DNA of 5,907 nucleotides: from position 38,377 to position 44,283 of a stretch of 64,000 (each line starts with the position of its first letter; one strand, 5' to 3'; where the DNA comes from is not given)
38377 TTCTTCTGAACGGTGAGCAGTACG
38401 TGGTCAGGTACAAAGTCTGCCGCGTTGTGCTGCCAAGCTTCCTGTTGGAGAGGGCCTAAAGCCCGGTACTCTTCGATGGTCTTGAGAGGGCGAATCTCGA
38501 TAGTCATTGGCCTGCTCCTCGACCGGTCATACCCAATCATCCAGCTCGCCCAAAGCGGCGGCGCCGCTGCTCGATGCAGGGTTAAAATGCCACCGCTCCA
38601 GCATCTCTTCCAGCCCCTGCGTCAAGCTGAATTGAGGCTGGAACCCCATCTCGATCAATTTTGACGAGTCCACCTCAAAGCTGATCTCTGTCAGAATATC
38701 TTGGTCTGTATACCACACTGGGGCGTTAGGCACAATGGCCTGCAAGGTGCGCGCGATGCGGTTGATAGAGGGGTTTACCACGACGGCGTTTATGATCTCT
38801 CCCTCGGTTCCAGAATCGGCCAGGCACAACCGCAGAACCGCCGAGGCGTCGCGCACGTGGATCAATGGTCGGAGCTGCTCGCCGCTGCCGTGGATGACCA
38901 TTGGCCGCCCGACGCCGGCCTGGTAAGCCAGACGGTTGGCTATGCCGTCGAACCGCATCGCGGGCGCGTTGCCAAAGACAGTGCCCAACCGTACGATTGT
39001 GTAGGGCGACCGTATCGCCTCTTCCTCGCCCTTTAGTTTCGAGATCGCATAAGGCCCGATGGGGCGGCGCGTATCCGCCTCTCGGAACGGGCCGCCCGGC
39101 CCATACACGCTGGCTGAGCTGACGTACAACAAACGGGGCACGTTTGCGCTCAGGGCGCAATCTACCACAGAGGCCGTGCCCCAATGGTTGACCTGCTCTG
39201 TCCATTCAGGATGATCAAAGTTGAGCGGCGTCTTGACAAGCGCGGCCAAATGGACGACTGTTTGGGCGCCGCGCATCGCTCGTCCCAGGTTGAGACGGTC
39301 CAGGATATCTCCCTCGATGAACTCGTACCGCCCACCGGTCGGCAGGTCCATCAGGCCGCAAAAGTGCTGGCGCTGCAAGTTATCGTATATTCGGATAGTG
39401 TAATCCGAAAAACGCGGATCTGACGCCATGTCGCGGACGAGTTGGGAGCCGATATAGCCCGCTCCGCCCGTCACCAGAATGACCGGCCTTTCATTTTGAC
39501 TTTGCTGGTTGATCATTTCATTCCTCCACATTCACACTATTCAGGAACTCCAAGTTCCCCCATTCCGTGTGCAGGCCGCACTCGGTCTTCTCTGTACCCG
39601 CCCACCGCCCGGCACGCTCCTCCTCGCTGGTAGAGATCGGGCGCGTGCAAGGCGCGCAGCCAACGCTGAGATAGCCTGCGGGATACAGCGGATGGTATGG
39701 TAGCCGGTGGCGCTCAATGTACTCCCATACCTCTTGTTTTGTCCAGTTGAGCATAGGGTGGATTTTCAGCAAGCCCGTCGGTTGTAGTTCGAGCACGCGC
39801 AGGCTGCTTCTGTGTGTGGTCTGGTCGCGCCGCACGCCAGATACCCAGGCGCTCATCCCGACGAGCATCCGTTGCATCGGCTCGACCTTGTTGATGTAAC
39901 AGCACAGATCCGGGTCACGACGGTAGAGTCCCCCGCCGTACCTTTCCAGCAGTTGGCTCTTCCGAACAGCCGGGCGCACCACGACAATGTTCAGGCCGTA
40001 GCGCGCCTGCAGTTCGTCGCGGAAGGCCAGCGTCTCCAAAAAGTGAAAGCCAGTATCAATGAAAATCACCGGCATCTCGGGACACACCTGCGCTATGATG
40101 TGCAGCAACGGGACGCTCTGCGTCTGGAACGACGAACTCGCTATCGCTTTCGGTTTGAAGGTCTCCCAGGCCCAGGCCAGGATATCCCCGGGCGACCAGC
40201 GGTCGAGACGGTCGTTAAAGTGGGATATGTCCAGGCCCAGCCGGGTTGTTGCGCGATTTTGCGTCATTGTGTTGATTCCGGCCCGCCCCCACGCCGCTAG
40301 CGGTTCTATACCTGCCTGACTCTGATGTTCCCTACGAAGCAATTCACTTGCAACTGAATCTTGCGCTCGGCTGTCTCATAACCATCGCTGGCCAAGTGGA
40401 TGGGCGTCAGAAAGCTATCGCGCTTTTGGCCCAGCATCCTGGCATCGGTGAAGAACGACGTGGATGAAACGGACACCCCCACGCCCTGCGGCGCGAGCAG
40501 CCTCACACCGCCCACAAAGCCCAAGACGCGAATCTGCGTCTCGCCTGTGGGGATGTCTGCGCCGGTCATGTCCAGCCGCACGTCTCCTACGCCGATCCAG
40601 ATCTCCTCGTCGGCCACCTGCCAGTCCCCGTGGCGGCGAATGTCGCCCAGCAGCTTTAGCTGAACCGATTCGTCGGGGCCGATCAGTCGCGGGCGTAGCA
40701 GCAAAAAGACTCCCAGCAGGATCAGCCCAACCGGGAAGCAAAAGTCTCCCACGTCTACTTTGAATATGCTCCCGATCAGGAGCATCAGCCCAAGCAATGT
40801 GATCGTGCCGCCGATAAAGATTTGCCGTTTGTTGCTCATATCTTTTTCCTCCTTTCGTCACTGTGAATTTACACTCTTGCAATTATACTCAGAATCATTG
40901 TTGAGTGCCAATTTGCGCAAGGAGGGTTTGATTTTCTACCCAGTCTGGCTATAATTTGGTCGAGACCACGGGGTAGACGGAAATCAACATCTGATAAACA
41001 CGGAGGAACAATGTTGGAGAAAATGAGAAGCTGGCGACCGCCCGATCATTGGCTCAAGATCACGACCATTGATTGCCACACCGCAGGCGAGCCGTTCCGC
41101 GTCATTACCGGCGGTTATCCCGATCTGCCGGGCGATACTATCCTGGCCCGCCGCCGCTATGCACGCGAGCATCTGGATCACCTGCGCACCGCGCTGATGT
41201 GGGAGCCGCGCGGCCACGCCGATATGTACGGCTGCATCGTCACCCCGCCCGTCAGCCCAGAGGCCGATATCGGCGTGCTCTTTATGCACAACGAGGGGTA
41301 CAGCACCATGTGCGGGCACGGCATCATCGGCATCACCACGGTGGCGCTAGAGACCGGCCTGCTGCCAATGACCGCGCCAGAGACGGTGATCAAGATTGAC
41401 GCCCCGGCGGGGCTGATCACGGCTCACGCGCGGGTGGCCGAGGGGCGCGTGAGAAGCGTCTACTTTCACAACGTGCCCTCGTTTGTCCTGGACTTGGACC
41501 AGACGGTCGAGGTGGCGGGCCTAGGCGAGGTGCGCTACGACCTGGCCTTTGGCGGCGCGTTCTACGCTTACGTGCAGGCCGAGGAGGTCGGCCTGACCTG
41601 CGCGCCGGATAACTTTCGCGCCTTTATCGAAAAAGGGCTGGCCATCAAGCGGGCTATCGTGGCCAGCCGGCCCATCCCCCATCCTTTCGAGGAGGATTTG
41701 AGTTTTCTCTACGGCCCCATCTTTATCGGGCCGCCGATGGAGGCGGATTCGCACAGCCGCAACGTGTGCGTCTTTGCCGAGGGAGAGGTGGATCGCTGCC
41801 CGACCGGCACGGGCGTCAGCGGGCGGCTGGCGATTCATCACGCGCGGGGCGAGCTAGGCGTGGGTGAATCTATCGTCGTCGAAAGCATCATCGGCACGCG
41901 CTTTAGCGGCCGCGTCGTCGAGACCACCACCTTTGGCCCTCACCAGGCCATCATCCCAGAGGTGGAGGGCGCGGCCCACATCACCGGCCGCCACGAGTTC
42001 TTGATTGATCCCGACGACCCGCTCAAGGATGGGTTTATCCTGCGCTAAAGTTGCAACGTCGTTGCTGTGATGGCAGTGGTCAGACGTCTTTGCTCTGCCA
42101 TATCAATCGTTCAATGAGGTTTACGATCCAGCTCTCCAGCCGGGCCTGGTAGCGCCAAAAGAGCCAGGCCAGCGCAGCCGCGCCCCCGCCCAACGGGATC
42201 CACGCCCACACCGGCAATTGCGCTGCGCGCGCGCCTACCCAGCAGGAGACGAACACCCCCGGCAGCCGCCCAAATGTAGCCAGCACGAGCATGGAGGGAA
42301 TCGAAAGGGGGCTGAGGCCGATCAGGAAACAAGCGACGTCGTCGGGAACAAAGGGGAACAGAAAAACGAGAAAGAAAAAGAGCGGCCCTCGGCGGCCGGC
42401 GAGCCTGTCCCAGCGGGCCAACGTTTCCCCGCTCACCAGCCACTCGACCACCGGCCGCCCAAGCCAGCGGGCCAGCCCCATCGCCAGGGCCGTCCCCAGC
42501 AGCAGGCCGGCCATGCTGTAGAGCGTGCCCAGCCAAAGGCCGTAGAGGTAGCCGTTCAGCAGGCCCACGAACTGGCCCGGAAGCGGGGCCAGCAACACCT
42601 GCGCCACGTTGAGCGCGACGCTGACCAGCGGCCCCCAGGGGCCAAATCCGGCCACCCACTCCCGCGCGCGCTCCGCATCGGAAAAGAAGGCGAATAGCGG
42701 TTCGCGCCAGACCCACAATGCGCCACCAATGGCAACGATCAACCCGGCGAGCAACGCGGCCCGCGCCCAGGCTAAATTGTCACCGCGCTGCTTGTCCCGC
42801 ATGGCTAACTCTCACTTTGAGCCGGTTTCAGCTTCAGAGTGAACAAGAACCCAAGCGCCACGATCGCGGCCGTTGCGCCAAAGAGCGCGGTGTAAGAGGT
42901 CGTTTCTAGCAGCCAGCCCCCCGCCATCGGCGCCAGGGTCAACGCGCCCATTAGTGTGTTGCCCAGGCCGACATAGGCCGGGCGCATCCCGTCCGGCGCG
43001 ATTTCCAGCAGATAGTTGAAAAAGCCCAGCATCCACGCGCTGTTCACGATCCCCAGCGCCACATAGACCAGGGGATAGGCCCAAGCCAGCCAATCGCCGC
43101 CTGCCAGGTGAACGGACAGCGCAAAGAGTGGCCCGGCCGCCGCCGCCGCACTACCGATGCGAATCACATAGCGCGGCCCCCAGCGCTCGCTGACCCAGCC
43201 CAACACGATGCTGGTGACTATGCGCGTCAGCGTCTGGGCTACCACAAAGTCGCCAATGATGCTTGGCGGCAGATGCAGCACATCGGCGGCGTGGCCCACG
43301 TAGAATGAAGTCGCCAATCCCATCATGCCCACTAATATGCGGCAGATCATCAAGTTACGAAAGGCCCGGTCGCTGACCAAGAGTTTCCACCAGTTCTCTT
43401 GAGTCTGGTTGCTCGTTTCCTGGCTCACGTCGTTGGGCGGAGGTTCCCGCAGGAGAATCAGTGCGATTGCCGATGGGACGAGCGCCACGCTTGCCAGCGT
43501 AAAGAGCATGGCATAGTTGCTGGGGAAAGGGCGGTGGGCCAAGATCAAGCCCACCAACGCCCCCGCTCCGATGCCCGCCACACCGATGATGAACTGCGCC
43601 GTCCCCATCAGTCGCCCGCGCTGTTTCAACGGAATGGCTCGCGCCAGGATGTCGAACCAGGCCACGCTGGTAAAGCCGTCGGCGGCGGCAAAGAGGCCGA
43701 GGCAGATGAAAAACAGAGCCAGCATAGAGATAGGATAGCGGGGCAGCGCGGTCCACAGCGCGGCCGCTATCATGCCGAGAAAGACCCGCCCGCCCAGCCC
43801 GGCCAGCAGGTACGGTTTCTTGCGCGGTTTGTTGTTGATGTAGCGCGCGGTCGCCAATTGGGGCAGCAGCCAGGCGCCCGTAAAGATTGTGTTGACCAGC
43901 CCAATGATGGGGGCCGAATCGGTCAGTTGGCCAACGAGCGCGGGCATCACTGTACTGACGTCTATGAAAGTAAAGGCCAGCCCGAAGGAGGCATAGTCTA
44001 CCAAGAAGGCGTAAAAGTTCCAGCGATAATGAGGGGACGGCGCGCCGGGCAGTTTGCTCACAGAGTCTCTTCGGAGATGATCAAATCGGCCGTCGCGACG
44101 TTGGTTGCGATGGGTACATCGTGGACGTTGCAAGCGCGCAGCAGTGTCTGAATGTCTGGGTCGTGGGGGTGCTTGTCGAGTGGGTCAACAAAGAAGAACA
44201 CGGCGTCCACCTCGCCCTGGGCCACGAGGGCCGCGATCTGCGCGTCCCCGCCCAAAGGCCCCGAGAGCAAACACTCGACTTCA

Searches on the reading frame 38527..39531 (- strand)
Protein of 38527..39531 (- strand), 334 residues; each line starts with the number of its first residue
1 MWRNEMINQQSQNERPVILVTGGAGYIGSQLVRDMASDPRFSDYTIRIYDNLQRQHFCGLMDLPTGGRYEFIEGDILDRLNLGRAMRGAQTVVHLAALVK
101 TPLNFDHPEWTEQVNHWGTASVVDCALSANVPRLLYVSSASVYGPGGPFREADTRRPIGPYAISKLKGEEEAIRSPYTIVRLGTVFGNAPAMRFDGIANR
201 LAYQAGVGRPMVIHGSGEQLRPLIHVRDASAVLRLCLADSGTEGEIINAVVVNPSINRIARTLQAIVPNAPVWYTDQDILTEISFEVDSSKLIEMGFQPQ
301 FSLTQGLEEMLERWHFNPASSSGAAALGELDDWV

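Call 15: search_protein_families(library=pfam, proteins=[window:38527-39531:-], max_evalue=0.00001)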
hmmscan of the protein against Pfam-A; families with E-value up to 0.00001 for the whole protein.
window:38527-39531:- (334 aa): 6 families
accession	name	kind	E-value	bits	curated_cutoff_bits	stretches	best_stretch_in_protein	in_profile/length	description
PF01370.27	Epimerase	-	4.4e-37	128.2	20.9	1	18-248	1-238/240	NAD dependent epimerase/dehydratase family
PF16363.11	GDP_Man_Dehyd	-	7.1e-24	85.3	27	1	19-243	1-243/332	GDP-mannose 4,6 dehydratase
PF01073.25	3Beta_HSD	-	1.4e-19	70.6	22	1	19-157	1-137/280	3-beta hydroxysteroid dehydrogenase/isomerase family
PF04321.23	RmlD_sub_bind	-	1.9e-12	47.3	27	1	18-189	3-155/287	RmlD substrate binding domain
PF02719.21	Polysacc_synt_2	-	3.8e-10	39.9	20.2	1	18-145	1-134/293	Polysaccharide biosynthesis protein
PF13460.12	NAD_binding_10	-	4.4e-10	40.2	27.2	1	22-185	1-146/184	NAD(P)H-binding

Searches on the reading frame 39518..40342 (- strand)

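Call 15: search_protein_families(library=pfam, proteins=[window:39518-40342:-], max_evalue=0.00001)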
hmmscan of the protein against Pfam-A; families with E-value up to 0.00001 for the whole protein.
window:39518-40342:- (274 aa): 1 family
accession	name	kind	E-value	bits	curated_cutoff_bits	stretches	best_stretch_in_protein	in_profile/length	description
PF01507.26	PAPS_reduct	-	7.5e-51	173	22.5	1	67-235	3-175/175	Phosphoadenosine phosphosulfate reductase domain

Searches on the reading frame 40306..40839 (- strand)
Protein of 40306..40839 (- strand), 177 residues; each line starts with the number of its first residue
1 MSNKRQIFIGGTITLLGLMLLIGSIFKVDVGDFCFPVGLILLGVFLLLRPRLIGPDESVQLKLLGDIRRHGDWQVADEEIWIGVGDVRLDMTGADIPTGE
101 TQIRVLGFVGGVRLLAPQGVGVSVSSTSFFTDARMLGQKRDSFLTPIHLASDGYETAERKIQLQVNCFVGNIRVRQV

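Call 15: search_protein_families(library=pfam, proteins=[window:40306-40839:-], max_evalue=0.00001)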
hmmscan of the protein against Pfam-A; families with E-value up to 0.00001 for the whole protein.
window:40306-40839:- (177 aa): 1 family
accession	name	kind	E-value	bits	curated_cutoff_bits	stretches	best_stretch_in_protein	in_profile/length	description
PF09922.15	LiaF-like_C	-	1.5e-22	80.1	29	1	67-174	5-114/114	Cell wall-active antibiotics response LiaF, C-terminal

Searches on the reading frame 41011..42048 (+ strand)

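Call 15: search_protein_families(library=pfam, proteins=[window:41011-42048:+], max_evalue=0.00001)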
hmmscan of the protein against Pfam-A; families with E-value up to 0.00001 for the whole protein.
window:41011-42048:+ (345 aa): 1 family
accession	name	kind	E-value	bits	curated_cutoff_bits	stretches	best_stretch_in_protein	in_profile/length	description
PF05544.16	Pro_racemase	-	4.3e-115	384.7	27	1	20-342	2-324/325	Proline racemase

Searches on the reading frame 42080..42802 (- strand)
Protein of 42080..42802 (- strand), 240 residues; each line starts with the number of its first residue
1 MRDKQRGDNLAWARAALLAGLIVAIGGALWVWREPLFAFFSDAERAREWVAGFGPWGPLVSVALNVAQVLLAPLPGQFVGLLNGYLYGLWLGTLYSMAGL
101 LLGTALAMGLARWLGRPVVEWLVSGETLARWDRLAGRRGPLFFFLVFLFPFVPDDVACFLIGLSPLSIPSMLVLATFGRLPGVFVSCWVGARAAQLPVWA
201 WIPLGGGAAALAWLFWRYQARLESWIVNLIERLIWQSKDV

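Call 15: search_protein_families(library=pfam, proteins=[window:42080-42802:-], max_evalue=0.00001)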
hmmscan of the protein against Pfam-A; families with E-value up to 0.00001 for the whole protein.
window:42080-42802:- (240 aa): 1 family
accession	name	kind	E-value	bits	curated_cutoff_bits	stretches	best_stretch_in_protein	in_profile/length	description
PF09335.16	VTT_dom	-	1.9e-16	61.1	33.9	1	74-191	1-122/123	VTT domain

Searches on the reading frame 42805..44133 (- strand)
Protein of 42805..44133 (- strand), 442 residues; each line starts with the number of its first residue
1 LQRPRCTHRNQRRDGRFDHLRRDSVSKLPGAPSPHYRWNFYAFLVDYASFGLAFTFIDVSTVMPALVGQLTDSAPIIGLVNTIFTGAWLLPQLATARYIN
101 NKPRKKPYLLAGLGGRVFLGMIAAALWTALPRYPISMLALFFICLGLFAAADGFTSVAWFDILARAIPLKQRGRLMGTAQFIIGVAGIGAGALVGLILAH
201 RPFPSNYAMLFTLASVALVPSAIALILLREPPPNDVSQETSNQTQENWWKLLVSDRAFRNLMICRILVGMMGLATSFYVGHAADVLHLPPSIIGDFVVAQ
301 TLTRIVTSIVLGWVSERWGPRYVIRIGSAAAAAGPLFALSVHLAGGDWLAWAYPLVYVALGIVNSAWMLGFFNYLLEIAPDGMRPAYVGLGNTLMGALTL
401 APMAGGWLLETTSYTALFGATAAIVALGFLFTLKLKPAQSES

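Call 15: search_protein_families(library=pfam, proteins=[window:42805-44133:-], max_evalue=0.00001)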
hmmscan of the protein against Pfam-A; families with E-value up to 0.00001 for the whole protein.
window:42805-44133:- (442 aa): 1 family
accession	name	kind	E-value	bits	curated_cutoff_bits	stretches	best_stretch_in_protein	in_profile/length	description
PF07690.21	MFS_1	-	2.6e-31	109.3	33.4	2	49-396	2-340/347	Major Facilitator Superfamily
